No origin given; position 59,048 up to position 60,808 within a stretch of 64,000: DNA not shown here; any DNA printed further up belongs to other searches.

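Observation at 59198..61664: Unassignable, translationally coupled two-gene membrane module (glycine-zipper protein + 486-aa partner)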

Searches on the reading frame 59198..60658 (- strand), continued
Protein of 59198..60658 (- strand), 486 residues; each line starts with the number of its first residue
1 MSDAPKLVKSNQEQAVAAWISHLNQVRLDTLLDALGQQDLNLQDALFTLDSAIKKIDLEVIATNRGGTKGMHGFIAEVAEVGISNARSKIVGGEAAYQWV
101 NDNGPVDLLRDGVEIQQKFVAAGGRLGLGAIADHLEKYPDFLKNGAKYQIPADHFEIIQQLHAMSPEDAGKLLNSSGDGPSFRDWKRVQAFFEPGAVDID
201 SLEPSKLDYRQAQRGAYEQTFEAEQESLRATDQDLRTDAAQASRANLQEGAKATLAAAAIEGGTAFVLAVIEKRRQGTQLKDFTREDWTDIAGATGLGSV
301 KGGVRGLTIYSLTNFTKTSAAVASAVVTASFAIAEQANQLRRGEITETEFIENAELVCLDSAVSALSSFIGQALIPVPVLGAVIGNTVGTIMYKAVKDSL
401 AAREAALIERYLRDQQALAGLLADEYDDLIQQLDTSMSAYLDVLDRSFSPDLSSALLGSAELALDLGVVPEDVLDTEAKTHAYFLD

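Call 30: fold_search(model_id=the predicted structure, library=pdb)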
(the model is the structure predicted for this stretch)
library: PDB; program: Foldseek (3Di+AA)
matches with E <= 10: 81; with E <= 0.001: 0
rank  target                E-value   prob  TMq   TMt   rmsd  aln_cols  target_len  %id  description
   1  7ux1_A                1.5e-01  0.23  0.13  0.10  28.1       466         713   13  EcMscK in an Open Conformation (released 2022-11-23)
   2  7uw5_A                1.6e-01  0.18  0.13  0.09  28.6       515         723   12  EcMscK G924S mutant in a closed conformation (released 2022-11-23)
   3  7zm7_J                6.9e-01  0.93  0.16  0.37   5.1       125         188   14  CryoEM structure of mitochondrial complex I from Chaetomium thermophilum (inhibited by DDM) (released 2022-11-30)
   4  6yj4_Y                1.0e+00  0.57  0.17  0.36   6.0       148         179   14  Structure of Yarrowia lipolytica complex I at 2.7 A (released 2020-08-12)
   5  4tql_B                1.1e+00  0.15  0.13  0.23  43.1       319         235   12  Computationally designed three helix bundle (released 2014-10-15)
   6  9w2v_Y                1.1e+00  0.93  0.18  0.50   5.2       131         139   13  Cryo-EM structure of complex I on the bovine heart submitochondrial particles, closed (released 2026-04-01)
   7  7o71_J                1.2e+00  0.47  0.14  0.31   6.0       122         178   15  Cryo-EM structure of a respiratory complex I (released 2021-11-10)
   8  7qsd_Y                1.2e+00  0.80  0.16  0.43   5.9       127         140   12  Bovine complex I in the active state at 3.1 A (released 2022-03-02)
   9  8vvn_C                1.6e+00  0.08  0.11  0.19  29.2       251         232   12  Cryo-EM structure of a type I ZorAB complex from Shewanella sp. strain ANA-3 (released 2025-02-05)
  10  4tql_A                1.8e+00  0.10  0.11  0.22  35.1       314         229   10  Computationally designed three helix bundle (released 2014-10-15)
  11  7n6g_3N               1.9e+00  0.06  0.13  0.15  58.6       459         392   12  C1 of central pair (released 2022-05-18)
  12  5gpn_Ag               2.1e+00  0.72  0.17  0.50   5.6       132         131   12  Architecture of mammalian respirasome (released 2017-04-05)
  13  5gup_V                2.1e+00  0.66  0.17  0.47   6.3       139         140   12  Cryo-EM structure of mammalian respiratory supercomplex I1III2IV1 (released 2017-03-29)
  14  7o6y_J                2.5e+00  0.25  0.14  0.31   5.9       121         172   16  Cryo-EM structure of respiratory complex I under turnover (released 2021-11-10)
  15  3haj_B                2.6e+00  0.08  0.13  0.21  35.8       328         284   10  Crystal structure of human PACSIN2 F-BAR domain (p212121 lattice) (released 2009-06-16)
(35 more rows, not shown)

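Call 35: find_encoding_contigs(protein=window:59198-60658:-, flank=10000, max_places=4)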
Protein window:59198-60658:- (486 aa): 1 contig read that carries it; 1 place shown.
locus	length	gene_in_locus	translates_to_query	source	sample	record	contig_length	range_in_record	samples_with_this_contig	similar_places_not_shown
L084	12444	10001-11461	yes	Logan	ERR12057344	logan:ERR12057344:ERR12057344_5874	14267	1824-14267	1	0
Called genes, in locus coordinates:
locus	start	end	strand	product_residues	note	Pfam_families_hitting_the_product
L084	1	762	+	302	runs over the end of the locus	PF10026:DUF2268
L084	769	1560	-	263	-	PF00376:MerR, PF13411:MerR_1, PF09278:MerR-DNA-bind (weak), PF07739:TipAS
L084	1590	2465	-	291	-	PF00376:MerR, PF13411:MerR_1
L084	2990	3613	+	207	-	-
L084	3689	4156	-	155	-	-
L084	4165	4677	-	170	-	-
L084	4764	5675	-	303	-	PF00892:EamA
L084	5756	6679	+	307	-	PF00126:HTH_1, PF03466:LysR_substrate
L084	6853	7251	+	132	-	-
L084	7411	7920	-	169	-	PF01625:PMSR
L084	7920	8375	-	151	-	PF01641:SelR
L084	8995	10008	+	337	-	-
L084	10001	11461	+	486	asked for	-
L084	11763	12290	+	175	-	-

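Call 38: find_encoding_contigs(protein=P0003, flank=10000, max_places=2)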
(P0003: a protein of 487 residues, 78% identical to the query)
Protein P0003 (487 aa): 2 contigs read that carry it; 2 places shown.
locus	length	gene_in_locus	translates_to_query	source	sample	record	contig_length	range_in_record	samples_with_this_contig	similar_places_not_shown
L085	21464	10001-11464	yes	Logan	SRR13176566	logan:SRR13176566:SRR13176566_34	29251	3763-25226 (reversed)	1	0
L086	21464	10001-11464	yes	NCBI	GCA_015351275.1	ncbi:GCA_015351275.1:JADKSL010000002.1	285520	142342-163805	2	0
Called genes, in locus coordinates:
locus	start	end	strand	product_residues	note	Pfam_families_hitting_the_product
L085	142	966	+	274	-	PF00881:Nitroreductase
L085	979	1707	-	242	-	-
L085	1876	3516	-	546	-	PF00221:Lyase_aromatic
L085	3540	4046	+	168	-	-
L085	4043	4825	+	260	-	PF09339:HTH_IclR, PF12840:HTH_20 (weak), PF01614:IclR_C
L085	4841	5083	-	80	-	-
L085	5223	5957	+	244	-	PF00106:adh_short, PF01370:Epimerase (weak), PF05368:NmrA (faint), PF08659:KR, PF13561:adh_short_C2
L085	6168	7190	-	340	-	PF00903:Glyoxalase, PF22677:Ble-like_N (faint), PF22247:Diox-like_N (weak), PF00903:Glyoxalase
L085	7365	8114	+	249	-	PF09339:HTH_IclR, PF01614:IclR_C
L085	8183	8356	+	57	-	-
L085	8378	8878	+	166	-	PF01325:Fe_dep_repress (weak), PF12802:MarR_2, PF01047:MarR (weak)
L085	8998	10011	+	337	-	-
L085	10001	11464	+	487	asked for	-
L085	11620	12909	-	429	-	PF00083:Sugar_tr, PF06609:TRI12 (weak), PF07690:MFS_1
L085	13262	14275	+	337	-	PF01408:GFO_IDH_MocA, PF22725:GFO_IDH_MocA_C3, PF02894:GFO_IDH_MocA_C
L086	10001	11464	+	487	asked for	-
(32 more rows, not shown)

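Call 39: find_encoding_contigs(protein=P0036, flank=10000, max_places=3)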
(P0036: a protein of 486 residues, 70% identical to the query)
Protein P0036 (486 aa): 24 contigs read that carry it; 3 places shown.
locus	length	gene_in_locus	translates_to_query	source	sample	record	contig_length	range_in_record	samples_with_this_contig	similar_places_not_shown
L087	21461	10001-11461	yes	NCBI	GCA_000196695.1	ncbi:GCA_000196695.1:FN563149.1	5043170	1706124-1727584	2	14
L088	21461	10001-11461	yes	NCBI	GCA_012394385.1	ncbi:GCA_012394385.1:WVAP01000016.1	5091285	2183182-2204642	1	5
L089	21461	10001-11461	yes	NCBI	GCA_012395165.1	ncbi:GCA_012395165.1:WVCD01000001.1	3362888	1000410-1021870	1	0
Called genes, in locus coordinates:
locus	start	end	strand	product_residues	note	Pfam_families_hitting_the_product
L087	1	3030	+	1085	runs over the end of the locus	PF04257:RecC_N, PF27451:RecC_4th, PF17946:RecC_C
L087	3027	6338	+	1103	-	PF00580:UvrD-helicase, PF13245:AAA_19, PF13538:UvrD_C_2 (faint), PF13604:AAA_30 (faint), PF13361:UvrD_C, PF12705:PDDEXK_1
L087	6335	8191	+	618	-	PF21185:RecD_N, PF00580:UvrD-helicase (weak), PF13086:AAA_11 (weak), PF13604:AAA_30, PF05127:NAT10_TcmA_helicase (weak), PF13245:AAA_19, PF18335:SH3_13 (weak), PF13538:UvrD_C_2, +1 more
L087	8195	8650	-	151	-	-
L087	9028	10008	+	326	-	-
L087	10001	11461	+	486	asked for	-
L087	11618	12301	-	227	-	PF04402:SIMPL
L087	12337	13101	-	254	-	PF21790:OGG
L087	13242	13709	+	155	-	PF24961:NfeD_membrane (weak), PF01957:NfeD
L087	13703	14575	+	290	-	PF01145:Band_7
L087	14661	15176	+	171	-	PF12079:DUF3558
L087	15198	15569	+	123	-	-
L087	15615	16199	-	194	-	PF22551:TY-Chap1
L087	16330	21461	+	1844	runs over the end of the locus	PF13195:DUF4011, PF13245:AAA_19 (faint), PF13086:AAA_11, PF13604:AAA_30 (faint), PF11784:DUF3320 (faint), PF13086:AAA_11, PF13087:AAA_12, PF18741:MTES_1575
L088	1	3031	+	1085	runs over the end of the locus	PF04257:RecC_N, PF27451:RecC_4th, PF17946:RecC_C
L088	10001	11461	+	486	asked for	-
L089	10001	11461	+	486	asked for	-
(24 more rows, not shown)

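Call 40: find_encoding_contigs(protein=P0061, flank=10000, max_places=2)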
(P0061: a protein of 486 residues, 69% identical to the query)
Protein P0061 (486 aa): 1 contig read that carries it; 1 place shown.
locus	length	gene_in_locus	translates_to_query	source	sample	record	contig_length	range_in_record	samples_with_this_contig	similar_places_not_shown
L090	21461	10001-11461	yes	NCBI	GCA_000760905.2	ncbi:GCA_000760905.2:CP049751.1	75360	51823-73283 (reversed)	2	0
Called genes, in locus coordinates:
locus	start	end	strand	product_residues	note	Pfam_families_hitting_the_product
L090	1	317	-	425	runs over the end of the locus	PF01555:N6_N4_Mtase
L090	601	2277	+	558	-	-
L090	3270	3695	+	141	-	-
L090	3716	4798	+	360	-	PF12358:DUF3644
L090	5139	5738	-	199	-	PF00239:Resolvase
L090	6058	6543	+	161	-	-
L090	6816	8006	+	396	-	PF27111:Rv1352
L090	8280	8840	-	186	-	PF16729:DUF5067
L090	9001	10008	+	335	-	-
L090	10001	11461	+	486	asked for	-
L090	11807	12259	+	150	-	-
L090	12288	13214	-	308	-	PF10935:DUF2637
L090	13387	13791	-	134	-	PF18064:CB_ParB_C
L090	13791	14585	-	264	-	PF00142:Fer4_NifH (faint), PF01656:CbiA, PF06564:CBP_BcsQ, PF10609:ParA (weak), PF13614:AAA_31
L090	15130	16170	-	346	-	-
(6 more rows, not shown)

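Call 46: search_protein_representatives(alignment_id=A1)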
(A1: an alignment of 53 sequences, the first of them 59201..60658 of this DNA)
Query: 53 sequences, 486 profile positions. Proteins with E-value up to 0.001 (for the whole library): 1044; up to 1e-10: 671; up to 1e-30: 306. The best 150 are listed.
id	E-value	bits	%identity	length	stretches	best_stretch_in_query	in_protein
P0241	5.6e-185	632.0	-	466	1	24-485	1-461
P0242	1.9e-184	630.2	-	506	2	3-315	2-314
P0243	5.8e-179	612.1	-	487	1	1-486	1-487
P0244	3.4e-178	609.6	-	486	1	5-485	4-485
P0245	2.1e-164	564.1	-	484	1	4-485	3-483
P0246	4.6e-162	556.4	-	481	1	3-485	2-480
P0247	1.1e-158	545.3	-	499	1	5-485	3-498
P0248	1.2e-158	545.1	-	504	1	4-486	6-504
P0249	2.0e-158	544.4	-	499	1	4-486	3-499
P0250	6.5e-157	539.4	-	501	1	3-485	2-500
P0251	1.0e-156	538.7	-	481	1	3-485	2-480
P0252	1.4e-156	538.3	-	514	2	8-313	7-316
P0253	1.5e-156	538.2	-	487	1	1-486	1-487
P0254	2.1e-156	537.7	-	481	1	1-486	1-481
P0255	8.1e-156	535.8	-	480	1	1-485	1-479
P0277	4.2e-129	447.7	-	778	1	5-484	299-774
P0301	2.4e-94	333.0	-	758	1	7-484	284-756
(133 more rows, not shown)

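Call 50: search_solved_structures(query=A3, max_evalue=10, show_alignments=3)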
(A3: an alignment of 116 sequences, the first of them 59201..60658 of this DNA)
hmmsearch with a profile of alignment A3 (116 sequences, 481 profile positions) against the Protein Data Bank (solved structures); distinct sequences matched with E-value up to 10: 13.
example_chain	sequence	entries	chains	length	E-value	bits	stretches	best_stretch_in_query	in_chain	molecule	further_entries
6yip_A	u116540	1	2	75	0.16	13.7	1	389-448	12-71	Kinesin-like protein KIF20A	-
6x65_N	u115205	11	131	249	0.32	12.7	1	246-286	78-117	Outer membrane protein, OmpA family protein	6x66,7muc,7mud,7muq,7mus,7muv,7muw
5lef_C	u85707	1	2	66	0.33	12.6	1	387-444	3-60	Kinesin-like protein KIF20A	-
2crp_A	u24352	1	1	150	0.44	12.2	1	137-213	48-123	Regulator of G-protein signaling 5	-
2jyg_A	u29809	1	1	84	0.48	12.1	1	210-264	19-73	Capsid protein p24 (CA)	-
2wzk_A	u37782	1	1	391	0.68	11.6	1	394-471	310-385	CULLIN-5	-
4arg_B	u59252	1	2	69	0.72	11.5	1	210-262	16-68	M-PMV DPRO CANC PROTEIN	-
2jyl_A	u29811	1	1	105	0.87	11.2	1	210-264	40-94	Capsid protein p24 (CA)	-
2l6e_A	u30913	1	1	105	1.3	10.7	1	210-264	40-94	Capsid protein p24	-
2jo0_A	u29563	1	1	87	1.7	10.3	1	210-264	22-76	Gag-Pol polyprotein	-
6kos_A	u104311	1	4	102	5.5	8.6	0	401-440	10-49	SUWA (Super WA20)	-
2zqm_A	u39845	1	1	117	7.8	8.1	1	377-431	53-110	Prefoldin beta subunit 1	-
9uvz_A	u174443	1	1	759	9.9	7.8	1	404-477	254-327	Lysophosphatidic acid receptor 2,ARK1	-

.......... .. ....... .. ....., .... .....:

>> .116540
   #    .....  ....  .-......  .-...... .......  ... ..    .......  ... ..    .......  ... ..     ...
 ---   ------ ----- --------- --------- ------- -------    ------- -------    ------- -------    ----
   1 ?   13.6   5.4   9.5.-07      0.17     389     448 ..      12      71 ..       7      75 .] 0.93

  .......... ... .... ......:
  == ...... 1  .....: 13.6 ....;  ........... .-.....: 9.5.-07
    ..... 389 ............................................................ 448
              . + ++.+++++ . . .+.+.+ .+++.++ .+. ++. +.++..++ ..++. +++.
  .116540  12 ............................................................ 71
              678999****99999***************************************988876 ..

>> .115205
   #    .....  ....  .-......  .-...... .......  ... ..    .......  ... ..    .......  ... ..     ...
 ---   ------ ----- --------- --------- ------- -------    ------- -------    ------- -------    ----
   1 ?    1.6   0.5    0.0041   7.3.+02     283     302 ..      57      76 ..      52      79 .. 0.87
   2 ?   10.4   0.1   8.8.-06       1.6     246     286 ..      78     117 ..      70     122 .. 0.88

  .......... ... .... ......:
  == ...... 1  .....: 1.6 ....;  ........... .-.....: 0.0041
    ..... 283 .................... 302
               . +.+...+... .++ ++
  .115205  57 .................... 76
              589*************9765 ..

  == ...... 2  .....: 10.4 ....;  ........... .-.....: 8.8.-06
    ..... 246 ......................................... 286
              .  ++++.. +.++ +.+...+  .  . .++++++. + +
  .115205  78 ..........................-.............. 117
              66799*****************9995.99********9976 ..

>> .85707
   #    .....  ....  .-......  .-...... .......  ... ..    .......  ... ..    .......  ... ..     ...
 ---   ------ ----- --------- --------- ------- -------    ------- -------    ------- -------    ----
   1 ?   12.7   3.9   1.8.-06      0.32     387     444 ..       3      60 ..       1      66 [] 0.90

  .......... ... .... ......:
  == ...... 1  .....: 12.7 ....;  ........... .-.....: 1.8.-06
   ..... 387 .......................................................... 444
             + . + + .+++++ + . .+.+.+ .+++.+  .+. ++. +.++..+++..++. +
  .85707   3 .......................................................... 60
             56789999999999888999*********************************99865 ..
